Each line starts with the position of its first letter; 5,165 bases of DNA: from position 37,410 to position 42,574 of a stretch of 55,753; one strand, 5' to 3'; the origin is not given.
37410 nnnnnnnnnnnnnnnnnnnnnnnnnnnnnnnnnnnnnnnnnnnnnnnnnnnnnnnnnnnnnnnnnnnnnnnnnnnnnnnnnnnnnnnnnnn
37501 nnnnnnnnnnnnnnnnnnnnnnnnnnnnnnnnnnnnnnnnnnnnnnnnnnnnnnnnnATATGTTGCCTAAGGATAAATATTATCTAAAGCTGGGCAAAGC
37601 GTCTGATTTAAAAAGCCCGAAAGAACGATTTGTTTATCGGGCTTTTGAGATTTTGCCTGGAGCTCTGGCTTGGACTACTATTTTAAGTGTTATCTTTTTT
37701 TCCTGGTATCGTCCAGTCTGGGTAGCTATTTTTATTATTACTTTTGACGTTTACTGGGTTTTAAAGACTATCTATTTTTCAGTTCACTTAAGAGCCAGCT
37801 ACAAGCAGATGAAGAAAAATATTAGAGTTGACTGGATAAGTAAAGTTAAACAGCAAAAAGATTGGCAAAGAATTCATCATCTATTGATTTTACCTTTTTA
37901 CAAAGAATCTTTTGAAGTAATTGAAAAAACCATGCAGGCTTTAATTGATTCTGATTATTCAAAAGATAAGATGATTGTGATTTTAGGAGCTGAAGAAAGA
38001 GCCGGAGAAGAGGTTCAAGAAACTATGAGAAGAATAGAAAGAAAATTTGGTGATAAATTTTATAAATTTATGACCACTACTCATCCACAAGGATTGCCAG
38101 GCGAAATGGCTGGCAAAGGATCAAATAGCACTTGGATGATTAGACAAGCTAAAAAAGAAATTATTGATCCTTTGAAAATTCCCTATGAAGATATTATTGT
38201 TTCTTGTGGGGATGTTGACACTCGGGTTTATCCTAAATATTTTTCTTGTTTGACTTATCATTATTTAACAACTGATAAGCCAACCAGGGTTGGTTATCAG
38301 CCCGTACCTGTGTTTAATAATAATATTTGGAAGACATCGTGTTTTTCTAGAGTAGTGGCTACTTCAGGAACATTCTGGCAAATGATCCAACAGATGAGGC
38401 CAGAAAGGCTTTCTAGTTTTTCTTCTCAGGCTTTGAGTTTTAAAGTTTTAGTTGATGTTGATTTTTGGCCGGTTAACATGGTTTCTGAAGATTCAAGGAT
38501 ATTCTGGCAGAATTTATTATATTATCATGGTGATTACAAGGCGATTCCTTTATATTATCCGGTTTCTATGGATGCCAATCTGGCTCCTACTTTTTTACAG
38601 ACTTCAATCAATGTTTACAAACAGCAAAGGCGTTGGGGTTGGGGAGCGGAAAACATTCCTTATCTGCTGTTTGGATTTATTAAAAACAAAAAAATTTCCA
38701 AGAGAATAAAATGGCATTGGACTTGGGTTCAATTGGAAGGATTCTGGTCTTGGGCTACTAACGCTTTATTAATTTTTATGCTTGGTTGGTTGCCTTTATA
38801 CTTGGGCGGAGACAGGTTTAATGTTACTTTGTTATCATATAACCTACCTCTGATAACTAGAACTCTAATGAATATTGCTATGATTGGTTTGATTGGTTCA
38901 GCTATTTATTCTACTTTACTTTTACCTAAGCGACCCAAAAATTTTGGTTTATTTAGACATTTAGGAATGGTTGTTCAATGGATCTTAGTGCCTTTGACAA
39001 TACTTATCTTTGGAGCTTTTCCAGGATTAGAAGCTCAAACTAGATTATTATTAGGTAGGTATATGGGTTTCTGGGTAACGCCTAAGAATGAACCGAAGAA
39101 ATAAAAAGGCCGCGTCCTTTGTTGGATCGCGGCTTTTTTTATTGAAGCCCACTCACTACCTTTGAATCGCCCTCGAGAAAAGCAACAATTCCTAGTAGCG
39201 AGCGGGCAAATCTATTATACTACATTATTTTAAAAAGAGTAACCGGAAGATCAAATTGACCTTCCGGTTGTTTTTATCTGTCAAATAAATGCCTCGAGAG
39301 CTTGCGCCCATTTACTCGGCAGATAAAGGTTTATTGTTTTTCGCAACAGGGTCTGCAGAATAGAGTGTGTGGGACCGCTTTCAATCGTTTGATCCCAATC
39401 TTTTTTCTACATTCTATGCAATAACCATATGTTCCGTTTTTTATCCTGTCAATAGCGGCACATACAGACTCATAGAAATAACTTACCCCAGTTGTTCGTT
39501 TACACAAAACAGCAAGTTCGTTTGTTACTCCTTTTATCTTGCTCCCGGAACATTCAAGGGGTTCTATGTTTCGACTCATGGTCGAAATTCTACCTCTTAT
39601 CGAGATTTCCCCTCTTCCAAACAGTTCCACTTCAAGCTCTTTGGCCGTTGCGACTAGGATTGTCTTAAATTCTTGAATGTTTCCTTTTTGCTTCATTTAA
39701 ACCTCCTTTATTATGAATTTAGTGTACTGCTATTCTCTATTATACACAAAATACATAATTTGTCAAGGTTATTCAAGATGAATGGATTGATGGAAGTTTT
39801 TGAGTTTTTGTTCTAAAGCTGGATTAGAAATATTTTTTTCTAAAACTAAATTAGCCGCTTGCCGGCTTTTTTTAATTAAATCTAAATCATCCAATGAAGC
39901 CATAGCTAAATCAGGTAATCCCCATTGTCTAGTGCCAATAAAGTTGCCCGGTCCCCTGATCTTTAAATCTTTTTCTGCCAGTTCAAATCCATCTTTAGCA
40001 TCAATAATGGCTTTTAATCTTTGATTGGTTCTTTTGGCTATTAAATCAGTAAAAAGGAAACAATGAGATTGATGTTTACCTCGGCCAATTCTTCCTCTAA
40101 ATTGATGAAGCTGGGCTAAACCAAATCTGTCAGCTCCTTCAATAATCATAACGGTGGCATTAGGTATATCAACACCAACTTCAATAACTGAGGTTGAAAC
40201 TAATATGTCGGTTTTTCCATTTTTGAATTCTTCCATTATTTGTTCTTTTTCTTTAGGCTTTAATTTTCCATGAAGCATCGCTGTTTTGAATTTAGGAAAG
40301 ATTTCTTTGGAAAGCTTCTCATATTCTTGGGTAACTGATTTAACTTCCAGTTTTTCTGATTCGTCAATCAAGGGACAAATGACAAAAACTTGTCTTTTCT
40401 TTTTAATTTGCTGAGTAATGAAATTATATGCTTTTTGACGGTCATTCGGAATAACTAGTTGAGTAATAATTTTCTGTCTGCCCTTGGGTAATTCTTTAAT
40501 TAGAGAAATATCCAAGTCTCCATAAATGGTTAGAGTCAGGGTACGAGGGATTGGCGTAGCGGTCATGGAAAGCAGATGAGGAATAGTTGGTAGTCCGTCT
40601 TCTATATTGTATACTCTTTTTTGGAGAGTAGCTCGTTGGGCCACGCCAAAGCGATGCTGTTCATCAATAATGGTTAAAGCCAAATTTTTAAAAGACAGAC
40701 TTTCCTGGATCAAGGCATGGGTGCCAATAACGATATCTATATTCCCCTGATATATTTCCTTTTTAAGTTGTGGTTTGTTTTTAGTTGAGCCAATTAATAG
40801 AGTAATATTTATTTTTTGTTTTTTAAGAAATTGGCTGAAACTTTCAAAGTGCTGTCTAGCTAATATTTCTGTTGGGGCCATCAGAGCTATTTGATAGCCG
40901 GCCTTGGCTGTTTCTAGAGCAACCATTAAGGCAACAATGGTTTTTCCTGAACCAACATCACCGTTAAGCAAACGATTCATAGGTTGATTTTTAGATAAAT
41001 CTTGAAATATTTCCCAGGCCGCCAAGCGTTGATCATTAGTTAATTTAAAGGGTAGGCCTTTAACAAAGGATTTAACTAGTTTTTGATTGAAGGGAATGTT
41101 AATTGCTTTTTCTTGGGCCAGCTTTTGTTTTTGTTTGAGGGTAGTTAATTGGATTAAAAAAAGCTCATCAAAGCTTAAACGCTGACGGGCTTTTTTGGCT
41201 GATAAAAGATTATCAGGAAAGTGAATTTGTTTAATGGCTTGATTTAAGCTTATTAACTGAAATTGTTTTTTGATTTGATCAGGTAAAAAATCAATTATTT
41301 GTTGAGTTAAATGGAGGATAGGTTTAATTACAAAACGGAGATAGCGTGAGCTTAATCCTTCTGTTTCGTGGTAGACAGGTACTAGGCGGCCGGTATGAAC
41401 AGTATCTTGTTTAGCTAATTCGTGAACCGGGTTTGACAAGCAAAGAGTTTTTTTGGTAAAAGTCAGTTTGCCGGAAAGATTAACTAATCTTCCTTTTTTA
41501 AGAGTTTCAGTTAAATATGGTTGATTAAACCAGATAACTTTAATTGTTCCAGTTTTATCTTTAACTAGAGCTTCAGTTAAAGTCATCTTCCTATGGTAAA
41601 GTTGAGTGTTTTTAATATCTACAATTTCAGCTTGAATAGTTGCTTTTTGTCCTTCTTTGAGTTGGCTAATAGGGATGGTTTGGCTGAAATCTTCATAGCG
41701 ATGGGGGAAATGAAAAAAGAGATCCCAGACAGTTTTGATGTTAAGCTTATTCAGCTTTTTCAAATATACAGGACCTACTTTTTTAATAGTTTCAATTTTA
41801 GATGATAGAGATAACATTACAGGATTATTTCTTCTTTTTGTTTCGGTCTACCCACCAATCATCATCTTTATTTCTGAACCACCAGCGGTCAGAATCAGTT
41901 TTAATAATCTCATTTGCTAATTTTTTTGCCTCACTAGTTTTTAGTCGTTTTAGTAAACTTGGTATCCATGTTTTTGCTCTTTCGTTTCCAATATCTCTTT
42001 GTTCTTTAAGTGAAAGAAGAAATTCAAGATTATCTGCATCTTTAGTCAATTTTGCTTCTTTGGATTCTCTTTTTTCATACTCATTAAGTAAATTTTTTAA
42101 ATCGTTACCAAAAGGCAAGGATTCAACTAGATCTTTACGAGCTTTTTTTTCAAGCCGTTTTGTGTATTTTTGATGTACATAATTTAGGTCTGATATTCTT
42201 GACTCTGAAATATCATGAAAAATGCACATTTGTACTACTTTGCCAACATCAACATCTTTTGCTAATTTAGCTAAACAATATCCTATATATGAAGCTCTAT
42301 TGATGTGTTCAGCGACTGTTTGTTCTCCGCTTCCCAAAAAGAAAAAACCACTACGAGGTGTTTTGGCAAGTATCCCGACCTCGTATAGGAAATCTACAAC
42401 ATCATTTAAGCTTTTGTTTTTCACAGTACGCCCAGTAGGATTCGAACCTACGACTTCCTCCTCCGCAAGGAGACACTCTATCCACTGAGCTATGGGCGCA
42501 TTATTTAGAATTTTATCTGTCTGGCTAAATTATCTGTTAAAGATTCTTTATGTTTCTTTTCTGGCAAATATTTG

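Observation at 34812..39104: Putative exopolysaccharide synthesis and processing locus: secreted GH114-like/FG-GAP protein, anchored protein and processive GT2 synthase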

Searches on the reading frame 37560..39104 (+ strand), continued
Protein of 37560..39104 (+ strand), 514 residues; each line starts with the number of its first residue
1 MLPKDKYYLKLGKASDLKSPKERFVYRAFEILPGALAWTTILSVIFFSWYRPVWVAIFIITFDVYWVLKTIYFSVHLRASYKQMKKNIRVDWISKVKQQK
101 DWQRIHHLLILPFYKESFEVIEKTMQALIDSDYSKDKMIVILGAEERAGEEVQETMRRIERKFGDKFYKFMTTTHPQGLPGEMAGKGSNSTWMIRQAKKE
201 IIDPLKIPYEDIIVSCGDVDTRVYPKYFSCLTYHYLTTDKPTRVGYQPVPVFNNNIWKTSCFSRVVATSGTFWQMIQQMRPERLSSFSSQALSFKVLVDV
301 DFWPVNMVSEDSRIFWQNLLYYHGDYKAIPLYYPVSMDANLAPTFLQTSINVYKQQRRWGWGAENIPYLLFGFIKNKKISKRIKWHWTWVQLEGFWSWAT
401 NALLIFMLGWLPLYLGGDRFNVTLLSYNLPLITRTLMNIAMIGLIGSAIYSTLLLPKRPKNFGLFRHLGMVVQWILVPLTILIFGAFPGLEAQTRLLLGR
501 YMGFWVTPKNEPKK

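Call 27: fold_search(model_id=the predicted structure, library=pdb)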
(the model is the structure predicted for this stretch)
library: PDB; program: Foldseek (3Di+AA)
matches with E <= 10: 1158; with E <= 0.001: 71
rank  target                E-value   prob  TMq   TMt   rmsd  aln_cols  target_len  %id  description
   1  8smn_A                1.6e-07  1.00  0.46  0.46  12.6       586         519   13  Xenopus laevis hyaluronan synthase 1, nascent HA polymer bound state (released 2024-05-01)
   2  7sp8_A                1.8e-07  1.00  0.46  0.47  17.9       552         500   13  Chlorella virus Hyaluronan Synthase bound to UDP-GlcNAc (released 2022-04-06)
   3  8smm_A                1.9e-07  1.00  0.40  0.41  18.7       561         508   12  Xenopus laevis hyaluronan synthase 1 (released 2024-05-01)
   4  9yq5_A                2.6e-07  1.00  0.47  0.48  17.9       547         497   14  Chlorella virus hyaluronan synthase bound to an inserted UDP-GlcA (released 2025-12-10)
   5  8smp_A                3.0e-07  1.00  0.51  0.50  11.5       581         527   14  Xenopus laevis hyaluronan synthase 1, UDP-bound, gating loop inserted state (released 2024-05-01)
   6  7sp9_A                3.4e-07  1.00  0.47  0.48  17.8       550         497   12  Chlorella virus Hyaluronan Synthase in the GlcNAc-primed channel-closed state (released 2022-04-06)
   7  6yv7_B                4.9e-07  1.00  0.41  0.57  10.2       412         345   15  Mannosyltransferase PcManGT from Pyrobaculum calidifontis (released 2020-07-22)
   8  7sp7_A                7.9e-07  1.00  0.47  0.49  10.8       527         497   13  Chlorella virus hyaluronan synthase inhibited by UDP (released 2022-04-06)
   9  9yq4_A                9.9e-07  1.00  0.47  0.49  17.2       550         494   12  Chlorella virus hyaluronan synthase bound to a proofreading UDP-GlcA (released 2025-12-10)
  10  6yv7_A                1.3e-06  1.00  0.40  0.56   8.7       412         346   15  Mannosyltransferase PcManGT from Pyrobaculum calidifontis (released 2020-07-22)
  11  9b8v_E                1.3e-06  1.00  0.43  0.28  15.8       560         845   14  AlphaFold2 informed cryo-EM model of the E. coli cellulose synthase BcsAG3B6 complex (released 2025-02-19)
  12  9yq2_A                1.6e-06  1.00  0.46  0.49  17.6       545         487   14  Chlorella virus hyaluronan synthase bound to DDM (released 2025-12-10)
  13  9fp0_A                1.6e-06  1.00  0.34  0.24  21.6       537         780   14  Cryo-EM structure of the 'crown'less Bcs macrocomplex for E. coli cellulose secretion in non-saturating c-di-GMP (loca (released 2024-10-16)
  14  9fmv_A                1.8e-06  1.00  0.41  0.29  17.6       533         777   13  Cryo-EM structure of the c-di-GMP-free synthase:pEtN transferase complex (BcsA-Bct-G3) from the E. coli cellulose secr (released 2024-10-16)
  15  8sne_A                3.1e-06  1.00  0.45  0.47  17.8       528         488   13  Chlorella virus Hyaluronan Synthase bound to GlcA extended GlcNAc primer and UDP (released 2024-05-01)
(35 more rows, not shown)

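Call 44: search_protein_families(library=pfam, alignment_id=A1, max_evalue=0.01)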
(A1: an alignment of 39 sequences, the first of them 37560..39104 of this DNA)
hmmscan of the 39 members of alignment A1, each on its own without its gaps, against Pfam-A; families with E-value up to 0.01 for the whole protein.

A. member 1, window:37560-39104:+ (514 aa): 0 families

B. families by the number of members that match (of 39 scanned): 4 families
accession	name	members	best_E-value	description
PF13632.12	Glyco_trans_2_3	21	1.1e-08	Glycosyl transferase family group 2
PF00535.33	Glycos_transf_2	3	0.00025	Glycosyl transferase family 2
PF03142.21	Chitin_synth_2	2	0.0097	Chitin synthase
PF13641.12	Glyco_tranf_2_3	1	0.009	Glycosyltransferase like family 2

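Call 67: search_protein_families(library=ncbifam, alignment_id=A1, max_evalue=0.1)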
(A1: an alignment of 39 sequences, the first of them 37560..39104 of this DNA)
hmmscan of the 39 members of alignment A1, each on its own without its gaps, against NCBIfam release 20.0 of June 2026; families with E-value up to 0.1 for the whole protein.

A. member 1, window:37560-39104:+ (514 aa): 0 families

B. families by the number of members that match (of 39 scanned): 13 families
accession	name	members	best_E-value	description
TIGR03030.1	CelA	18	4.4e-05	UDP-forming cellulose synthase catalytic subunit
TIGR03937.1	PgaC_IcaA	12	3.4e-08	poly-beta-1,6-N-acetyl-D-glucosamine synthase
NF033593.1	transpos_ISNCY_1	5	0.0087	ISNCY family transposase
TIGR03111.1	glyc2_xrt_Gpos1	3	1.3e-05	TIGR03111 family XrtG-associated glycosyltransferase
NF003958.0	PRK05454.2-1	2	0.00048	glucans biosynthesis glucosyltransferase MdoH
TIGR04242.1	nodulat_NodC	2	0.055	chitooligosaccharide synthase NodC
TIGR01006.1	polys_exp_MPA1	2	0.078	CspC family polysaccharide chain length determinant protein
NF008558.0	PRK11498.1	1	0.00011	UDP-forming cellulose synthase catalytic subunit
NF009182.0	PRK12530.1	1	0.0052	RNA polymerase sigma factor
TIGR03469.1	HpnB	1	0.037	hopene-associated glycosyltransferase HpnB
NF040613.1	F420_dehyd_FpoJ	1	0.072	F420H2 dehydrogenase subunit FpoJ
NF049926.2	IS4_FS_Nterm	1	0.073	IS4/Tn5 family transposase DNA-binding protein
TIGR03187.1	DGQHR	1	0.078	DGQHR domain-containing protein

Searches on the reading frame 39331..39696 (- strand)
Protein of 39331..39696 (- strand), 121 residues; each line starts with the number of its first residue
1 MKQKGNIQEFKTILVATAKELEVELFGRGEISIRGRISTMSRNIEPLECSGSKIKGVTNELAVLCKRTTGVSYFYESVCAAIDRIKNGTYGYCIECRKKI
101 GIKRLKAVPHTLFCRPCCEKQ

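Call 65: search_protein_families(library=pfam, proteins=[window:39331-39696:-], max_evalue=0.001)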
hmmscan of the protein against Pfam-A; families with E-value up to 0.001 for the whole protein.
window:39331-39696:- (121 aa): 1 family
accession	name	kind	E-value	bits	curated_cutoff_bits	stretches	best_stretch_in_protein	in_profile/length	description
PF01258.23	zf-dskA_traR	-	1.4e-09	38.2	24.9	1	88-120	1-33/36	Prokaryotic dksA/traR C4-type zinc finger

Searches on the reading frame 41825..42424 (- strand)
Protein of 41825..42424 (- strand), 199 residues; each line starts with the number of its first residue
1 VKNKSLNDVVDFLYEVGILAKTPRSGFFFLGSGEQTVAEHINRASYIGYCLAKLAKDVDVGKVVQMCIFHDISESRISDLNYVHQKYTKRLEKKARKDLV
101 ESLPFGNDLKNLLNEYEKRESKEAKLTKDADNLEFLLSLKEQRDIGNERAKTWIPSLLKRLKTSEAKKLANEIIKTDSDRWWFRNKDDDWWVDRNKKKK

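Call 65: search_protein_families(library=pfam, proteins=[window:41825-42424:-], max_evalue=0.001)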
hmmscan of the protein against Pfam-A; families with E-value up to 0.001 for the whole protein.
window:41825-42424:- (199 aa): 3 families
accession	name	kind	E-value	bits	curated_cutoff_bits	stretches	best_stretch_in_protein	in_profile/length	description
PF13023.12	HD_3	-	4e-27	95.6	22.5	1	18-168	3-160/165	HD domain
PF12917.13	YfbR-like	-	2.7e-11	43.9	25.9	1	34-167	23-169/182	5'-deoxynucleotidase YfbR-like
PF01966.28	HD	-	4.3e-06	27.5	22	1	37-134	1-114/116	HD domain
